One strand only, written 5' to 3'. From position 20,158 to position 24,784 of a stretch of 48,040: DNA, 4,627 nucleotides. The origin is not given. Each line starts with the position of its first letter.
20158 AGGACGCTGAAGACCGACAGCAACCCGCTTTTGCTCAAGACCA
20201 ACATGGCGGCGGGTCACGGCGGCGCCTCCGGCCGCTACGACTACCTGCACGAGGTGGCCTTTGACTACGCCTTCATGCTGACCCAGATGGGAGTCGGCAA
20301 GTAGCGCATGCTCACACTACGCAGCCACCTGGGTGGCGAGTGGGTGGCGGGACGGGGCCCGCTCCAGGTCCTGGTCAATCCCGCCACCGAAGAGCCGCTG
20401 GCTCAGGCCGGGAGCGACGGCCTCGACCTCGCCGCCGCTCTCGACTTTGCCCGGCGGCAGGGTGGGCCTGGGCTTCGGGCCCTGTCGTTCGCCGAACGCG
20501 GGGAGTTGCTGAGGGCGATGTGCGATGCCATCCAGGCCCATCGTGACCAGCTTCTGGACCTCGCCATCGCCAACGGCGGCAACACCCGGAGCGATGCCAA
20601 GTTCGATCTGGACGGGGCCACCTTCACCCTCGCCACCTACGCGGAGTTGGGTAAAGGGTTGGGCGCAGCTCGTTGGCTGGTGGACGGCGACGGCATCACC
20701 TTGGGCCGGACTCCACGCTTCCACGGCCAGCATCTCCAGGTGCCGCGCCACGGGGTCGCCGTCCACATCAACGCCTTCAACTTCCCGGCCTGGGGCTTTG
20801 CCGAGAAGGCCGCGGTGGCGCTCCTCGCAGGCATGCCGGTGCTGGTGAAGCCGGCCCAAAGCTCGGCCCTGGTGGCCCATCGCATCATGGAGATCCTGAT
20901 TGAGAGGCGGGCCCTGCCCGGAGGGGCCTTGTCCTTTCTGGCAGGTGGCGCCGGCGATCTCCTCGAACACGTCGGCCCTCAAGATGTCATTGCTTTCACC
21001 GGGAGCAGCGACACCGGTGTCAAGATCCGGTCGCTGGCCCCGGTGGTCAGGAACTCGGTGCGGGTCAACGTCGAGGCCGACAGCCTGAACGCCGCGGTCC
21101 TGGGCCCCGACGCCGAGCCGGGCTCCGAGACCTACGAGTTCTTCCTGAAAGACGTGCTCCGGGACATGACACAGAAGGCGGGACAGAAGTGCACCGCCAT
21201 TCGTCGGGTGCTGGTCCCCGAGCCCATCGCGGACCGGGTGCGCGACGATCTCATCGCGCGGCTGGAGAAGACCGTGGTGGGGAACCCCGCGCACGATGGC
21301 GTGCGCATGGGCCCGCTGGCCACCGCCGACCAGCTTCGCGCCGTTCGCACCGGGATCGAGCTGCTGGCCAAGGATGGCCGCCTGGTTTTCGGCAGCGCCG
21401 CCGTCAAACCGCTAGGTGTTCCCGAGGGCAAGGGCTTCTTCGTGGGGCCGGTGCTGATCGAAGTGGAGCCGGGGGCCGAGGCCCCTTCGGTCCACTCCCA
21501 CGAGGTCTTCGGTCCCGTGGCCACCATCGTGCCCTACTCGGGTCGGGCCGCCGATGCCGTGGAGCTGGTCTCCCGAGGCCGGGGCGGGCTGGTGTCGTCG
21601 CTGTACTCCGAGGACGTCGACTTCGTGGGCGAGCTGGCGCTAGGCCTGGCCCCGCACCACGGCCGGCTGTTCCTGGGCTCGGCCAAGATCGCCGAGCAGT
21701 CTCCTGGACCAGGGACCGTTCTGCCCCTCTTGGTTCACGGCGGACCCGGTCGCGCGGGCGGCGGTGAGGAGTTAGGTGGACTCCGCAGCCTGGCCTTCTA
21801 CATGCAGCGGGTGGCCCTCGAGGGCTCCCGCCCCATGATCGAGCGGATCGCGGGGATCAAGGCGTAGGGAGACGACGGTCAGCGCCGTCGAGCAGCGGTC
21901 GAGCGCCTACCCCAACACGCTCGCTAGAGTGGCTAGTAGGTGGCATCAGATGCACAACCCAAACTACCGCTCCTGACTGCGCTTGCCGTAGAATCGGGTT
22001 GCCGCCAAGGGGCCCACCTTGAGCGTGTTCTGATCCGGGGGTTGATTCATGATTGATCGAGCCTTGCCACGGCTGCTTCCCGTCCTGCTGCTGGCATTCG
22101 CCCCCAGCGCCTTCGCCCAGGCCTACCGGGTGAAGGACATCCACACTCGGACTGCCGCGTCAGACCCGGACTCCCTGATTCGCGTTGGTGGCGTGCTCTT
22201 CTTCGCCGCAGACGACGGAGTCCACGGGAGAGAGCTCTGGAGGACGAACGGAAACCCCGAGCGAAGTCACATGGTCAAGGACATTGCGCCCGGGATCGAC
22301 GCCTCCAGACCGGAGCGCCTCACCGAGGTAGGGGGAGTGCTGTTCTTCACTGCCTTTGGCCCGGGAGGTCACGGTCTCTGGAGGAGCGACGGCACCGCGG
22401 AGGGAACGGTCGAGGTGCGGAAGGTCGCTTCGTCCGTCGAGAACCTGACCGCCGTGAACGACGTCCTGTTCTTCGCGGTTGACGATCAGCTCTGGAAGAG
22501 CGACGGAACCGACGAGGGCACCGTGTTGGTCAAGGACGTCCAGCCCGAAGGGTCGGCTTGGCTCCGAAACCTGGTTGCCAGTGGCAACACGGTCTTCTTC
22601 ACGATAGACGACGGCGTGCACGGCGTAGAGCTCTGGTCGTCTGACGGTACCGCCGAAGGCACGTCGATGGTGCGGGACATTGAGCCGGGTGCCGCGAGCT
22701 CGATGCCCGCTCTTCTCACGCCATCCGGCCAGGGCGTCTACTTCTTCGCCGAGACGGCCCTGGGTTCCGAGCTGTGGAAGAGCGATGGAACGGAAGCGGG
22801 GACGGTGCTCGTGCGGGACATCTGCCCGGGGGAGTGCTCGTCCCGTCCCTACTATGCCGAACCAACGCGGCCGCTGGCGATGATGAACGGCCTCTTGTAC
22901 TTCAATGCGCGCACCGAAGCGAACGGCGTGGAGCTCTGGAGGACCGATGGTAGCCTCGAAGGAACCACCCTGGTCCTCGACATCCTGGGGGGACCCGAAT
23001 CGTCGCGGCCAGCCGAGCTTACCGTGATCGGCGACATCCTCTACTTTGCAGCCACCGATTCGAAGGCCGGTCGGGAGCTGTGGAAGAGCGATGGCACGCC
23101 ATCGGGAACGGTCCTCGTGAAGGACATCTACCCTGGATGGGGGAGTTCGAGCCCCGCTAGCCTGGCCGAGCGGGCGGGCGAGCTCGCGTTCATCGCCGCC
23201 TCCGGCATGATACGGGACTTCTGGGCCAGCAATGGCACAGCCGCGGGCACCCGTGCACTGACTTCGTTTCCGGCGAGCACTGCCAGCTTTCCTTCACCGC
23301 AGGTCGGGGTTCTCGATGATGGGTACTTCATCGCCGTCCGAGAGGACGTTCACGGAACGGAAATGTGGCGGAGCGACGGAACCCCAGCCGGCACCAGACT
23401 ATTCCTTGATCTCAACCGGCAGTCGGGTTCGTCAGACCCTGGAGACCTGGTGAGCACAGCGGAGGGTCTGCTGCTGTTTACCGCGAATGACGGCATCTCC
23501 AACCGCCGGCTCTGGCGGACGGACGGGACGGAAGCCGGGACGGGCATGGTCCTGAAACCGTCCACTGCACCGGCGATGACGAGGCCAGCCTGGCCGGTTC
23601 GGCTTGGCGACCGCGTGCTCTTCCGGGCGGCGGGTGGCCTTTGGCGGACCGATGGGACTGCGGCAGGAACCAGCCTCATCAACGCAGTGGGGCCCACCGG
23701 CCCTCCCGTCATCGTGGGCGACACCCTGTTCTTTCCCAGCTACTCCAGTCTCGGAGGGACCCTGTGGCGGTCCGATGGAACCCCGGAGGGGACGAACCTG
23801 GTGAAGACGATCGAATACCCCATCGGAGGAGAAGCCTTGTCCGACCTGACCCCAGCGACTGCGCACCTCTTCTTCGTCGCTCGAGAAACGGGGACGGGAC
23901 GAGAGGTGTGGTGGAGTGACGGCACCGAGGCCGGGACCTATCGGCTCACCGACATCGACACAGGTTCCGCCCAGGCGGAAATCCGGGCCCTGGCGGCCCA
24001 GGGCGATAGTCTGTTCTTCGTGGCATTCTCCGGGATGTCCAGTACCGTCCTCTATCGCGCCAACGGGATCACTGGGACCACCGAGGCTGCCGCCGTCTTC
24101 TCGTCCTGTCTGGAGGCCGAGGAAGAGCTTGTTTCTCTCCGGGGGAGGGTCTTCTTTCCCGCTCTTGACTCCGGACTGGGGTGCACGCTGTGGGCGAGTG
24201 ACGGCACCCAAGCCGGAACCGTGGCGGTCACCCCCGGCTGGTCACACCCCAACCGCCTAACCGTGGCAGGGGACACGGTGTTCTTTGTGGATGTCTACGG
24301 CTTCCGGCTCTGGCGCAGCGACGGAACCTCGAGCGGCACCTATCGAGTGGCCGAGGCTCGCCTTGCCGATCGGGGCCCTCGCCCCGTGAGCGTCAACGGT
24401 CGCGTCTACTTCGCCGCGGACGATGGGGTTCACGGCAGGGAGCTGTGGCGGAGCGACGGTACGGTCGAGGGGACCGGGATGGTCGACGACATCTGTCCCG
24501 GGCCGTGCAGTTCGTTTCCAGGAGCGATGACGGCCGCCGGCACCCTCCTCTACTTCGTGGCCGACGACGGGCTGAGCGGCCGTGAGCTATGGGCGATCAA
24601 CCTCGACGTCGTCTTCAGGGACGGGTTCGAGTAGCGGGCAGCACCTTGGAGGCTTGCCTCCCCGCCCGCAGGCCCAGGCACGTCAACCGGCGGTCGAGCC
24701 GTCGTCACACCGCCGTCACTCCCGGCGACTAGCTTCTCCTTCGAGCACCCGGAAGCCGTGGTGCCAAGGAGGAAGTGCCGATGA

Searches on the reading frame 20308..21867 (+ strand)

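Call 4: search_protein_families(library=pfam, proteins=[window:20308-21867:+], max_evalue=0.01)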
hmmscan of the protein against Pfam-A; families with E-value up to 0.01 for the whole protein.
window:20308-21867:+ (519 aa): 1 family
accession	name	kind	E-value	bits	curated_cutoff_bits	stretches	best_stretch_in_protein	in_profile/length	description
PF00171.27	Aldedh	-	9.1e-61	206.2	23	1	13-444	2-412/461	Aldehyde dehydrogenase family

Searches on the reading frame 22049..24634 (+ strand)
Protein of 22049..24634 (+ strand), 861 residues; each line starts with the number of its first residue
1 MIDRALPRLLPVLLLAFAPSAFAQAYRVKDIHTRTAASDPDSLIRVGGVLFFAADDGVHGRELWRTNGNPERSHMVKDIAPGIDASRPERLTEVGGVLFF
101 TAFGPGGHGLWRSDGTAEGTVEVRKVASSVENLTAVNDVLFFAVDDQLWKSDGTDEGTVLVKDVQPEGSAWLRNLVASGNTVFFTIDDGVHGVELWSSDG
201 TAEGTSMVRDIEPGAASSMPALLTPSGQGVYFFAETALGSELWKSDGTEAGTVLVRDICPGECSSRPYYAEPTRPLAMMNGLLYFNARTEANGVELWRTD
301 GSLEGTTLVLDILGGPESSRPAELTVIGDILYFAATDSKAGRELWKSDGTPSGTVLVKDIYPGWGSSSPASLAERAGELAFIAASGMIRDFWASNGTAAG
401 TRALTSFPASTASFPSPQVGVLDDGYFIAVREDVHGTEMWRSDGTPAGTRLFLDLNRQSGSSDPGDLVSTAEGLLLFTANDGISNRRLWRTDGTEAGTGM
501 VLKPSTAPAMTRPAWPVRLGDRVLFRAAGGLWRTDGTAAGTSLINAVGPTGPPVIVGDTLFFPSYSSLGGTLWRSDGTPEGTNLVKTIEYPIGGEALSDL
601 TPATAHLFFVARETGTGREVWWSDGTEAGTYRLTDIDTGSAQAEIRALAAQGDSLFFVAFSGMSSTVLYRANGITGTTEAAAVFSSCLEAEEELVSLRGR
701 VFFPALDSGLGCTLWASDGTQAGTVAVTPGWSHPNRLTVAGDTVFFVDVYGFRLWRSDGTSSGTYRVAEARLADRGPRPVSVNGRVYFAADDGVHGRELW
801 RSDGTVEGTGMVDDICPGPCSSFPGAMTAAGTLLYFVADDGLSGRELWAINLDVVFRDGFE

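Call 3: search_protein_families(library=pfam, proteins=[window:22049-24634:+], max_evalue=0.01)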
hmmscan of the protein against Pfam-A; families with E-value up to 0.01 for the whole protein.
window:22049-24634:+ (861 aa): 1 family
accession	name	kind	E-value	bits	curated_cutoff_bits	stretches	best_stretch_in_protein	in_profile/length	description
PF19410.4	DUF5980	-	3.1e-05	24.7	27.1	0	444-499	32-87/97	Family of unknown function (DUF5980)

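Call 7: search_protein_families(library=ncbifam, proteins=[window:22049-24634:+], max_evalue=0.01)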
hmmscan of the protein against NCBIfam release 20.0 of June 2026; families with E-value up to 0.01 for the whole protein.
window:22049-24634:+ (861 aa): 1 family
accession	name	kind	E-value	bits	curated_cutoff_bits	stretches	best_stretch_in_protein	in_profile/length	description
TIGR04534.2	ELWxxDGT_rpt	domain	2.2e-217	703.2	65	16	784-829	1-46/47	ELWxxDGT repeat protein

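Call 86: find_encoding_contigs(protein=window:22049-24634:+, flank=10000, max_places=4)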
Protein window:22049-24634:+ (861 aa): 1 contig read that carries it; 1 place shown.
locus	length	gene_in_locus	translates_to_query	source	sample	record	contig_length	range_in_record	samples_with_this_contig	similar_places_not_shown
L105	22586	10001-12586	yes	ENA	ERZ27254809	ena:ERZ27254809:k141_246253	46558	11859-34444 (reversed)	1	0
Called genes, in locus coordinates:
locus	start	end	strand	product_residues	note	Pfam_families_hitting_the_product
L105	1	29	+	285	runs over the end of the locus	PF00106:adh_short, PF08659:KR, PF13561:adh_short_C2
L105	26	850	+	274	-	PF06342:DUF1057, PF00561:Abhydrolase_1, PF00975:Thioesterase (weak), PF12146:Hydrolase_4, PF12697:Abhydrolase_6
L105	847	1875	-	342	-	PF00491:Arginase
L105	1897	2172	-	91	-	PF06769:YoeB_toxin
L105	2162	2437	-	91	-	PF02604:PhdYeFM_antitox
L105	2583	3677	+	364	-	PF07786:HGSNAT_cat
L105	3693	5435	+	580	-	PF00912:Transgly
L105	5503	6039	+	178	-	PF05685:Uma2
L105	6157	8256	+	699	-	PF02897:Peptidase_S9_N, PF00326:Peptidase_S9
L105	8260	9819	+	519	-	PF00171:Aldedh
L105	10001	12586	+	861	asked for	-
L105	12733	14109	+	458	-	PF07396:Porin_O_P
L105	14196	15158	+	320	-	PF12849:PBP_like_2, PF01547:SBP_bac_1 (faint)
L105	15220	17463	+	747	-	PF25171:Beta-prop_WDR36-Utp21_1st (faint), PF00528:BPD_transp_1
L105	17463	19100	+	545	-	PF00528:BPD_transp_1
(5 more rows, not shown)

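Call 91: search_protein_representatives(protein=window:22049-24631:+)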
Query: 861 residues. Proteins with E-value up to 0.001 (for the whole library): 41910; up to 1e-10: 32901; up to 1e-30: 19167. The best 150 are listed.
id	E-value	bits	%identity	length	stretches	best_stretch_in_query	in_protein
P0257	0.0e+00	1698.3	39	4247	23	135-533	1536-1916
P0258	0.0e+00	1425.2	36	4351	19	157-676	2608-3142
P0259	0.0e+00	1344.1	37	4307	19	145-640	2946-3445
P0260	0.0e+00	1305.8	52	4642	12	147-372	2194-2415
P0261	0.0e+00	1209.9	46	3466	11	132-473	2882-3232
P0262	0.0e+00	1168.2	48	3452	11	147-383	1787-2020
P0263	0.0e+00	1163.0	42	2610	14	27-357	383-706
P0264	0.0e+00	1129.8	45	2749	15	75-384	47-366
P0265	0.0e+00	1070.1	50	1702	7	160-384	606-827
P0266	0.0e+00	1068.7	50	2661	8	179-373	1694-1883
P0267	0.0e+00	1068.6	48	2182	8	173-483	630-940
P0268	0.0e+00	1020.2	48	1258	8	136-368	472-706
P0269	6.8e-286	967.6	44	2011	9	39-378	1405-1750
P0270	4.6e-278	941.7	43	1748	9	39-412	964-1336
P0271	1.3e-277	940.3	49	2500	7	38-373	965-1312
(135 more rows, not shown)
